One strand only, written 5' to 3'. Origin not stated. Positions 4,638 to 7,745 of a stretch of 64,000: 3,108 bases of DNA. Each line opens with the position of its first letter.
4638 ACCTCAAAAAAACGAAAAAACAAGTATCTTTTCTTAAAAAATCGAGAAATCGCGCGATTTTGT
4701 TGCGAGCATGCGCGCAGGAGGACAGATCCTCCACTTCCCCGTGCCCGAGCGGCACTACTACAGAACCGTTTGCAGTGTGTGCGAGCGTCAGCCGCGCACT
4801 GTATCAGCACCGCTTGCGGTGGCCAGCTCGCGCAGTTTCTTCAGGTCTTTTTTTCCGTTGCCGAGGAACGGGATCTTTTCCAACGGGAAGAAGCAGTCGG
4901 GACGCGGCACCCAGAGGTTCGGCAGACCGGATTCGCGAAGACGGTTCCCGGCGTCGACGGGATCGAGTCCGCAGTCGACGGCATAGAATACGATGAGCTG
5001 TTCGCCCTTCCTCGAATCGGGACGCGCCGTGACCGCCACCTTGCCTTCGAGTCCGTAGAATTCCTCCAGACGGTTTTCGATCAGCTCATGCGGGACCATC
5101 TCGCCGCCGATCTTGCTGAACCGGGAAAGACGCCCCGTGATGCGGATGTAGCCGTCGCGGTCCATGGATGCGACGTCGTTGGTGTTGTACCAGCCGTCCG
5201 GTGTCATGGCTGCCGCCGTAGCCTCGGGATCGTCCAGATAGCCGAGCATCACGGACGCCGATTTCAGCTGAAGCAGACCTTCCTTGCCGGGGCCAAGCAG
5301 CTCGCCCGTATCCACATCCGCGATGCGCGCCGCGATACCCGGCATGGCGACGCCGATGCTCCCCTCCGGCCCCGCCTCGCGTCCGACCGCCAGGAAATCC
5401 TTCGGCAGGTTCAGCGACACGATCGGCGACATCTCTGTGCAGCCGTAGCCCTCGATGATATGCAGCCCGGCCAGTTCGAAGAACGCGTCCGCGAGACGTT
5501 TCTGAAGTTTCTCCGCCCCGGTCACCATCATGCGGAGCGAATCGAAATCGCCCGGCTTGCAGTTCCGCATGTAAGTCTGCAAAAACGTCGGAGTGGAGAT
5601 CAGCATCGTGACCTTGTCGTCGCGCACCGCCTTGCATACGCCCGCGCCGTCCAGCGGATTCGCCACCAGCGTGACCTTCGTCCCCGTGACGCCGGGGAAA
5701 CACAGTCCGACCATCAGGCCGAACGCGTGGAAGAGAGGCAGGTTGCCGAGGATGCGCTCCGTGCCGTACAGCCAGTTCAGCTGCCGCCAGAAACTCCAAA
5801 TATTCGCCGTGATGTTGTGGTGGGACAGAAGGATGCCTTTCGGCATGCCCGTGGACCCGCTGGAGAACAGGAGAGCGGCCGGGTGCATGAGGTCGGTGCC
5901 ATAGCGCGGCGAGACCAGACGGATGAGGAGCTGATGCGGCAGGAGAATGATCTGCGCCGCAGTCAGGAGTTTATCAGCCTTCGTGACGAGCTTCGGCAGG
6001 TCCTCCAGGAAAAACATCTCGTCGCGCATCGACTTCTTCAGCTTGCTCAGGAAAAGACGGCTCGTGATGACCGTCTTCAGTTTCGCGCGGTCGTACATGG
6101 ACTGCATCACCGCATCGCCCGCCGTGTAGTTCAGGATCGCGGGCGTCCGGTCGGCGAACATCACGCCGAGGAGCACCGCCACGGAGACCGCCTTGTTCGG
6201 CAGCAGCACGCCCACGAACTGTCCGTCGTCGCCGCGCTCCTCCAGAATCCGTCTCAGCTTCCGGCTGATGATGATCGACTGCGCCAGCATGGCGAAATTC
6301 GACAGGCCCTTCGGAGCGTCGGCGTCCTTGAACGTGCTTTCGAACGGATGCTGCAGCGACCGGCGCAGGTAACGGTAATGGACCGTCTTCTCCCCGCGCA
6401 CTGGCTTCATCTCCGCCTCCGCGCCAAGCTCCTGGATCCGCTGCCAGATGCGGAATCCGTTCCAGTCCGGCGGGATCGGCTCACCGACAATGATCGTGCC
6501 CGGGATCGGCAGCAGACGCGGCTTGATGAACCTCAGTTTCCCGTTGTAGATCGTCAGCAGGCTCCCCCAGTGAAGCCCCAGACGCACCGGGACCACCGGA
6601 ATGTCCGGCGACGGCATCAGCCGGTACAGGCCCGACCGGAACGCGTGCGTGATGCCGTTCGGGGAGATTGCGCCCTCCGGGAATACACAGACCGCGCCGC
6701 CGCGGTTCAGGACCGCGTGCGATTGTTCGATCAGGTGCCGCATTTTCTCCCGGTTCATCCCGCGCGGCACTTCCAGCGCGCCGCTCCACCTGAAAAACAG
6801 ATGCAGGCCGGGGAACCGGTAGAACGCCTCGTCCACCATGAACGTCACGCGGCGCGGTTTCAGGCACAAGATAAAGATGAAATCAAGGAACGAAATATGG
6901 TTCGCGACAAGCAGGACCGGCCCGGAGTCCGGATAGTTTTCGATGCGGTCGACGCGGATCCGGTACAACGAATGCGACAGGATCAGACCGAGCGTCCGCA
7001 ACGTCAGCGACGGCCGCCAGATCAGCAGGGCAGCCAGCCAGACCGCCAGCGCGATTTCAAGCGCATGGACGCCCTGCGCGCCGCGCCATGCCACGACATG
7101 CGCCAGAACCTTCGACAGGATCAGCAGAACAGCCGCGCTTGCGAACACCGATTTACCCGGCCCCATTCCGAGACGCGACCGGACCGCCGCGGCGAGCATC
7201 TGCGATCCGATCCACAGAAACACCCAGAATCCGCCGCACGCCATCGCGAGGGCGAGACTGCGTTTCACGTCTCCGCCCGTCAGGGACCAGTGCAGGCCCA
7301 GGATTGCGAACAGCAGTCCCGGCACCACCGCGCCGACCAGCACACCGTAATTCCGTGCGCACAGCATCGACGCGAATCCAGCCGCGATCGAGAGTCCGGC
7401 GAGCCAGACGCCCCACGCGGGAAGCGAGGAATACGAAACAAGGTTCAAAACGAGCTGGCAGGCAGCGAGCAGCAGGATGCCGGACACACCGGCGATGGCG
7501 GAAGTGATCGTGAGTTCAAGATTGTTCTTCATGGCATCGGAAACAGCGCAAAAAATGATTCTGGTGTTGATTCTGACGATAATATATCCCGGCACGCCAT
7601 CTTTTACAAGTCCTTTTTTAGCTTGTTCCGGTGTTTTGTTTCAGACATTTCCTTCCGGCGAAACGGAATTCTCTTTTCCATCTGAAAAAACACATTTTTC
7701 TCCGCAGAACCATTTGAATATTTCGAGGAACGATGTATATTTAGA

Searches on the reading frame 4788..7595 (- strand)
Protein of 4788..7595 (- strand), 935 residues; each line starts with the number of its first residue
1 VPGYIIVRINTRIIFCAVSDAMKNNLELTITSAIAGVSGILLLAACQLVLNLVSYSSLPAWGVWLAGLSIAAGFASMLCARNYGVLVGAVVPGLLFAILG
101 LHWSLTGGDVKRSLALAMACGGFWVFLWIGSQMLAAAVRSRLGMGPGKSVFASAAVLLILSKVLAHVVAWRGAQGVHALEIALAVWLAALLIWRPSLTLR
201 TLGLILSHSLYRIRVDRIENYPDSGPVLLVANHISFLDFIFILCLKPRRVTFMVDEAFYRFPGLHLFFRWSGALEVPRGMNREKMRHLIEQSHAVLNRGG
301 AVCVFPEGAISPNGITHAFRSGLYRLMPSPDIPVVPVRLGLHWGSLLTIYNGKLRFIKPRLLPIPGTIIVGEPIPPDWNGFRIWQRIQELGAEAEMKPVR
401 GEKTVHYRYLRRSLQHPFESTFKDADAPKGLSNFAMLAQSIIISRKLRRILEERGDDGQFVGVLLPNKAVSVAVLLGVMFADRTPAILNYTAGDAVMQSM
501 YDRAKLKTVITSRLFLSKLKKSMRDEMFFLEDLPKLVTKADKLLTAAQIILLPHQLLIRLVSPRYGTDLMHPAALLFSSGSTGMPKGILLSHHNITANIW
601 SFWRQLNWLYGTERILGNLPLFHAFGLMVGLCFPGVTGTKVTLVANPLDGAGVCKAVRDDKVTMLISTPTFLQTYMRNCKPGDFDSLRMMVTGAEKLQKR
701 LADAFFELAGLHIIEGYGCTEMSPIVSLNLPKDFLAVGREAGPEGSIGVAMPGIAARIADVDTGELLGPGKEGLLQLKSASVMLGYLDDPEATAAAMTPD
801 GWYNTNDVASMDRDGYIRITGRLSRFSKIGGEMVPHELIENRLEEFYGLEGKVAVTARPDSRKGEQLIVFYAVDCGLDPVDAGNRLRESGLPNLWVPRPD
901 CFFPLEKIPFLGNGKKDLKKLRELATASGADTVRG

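Call 63: search_protein_families(library=pfam, proteins=[window:4788-7595:-], max_evalue=0.00001)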
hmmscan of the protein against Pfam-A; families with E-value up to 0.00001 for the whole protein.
window:4788-7595:- (935 aa): 2 families
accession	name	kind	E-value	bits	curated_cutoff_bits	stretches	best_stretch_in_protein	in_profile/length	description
PF00501.34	AMP-binding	-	5.1e-55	187.3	29.9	1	457-787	45-384/384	AMP-binding enzyme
PF01553.26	Acyltransferase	-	3.9e-22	78.9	23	1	212-338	1-130/132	Acyltransferase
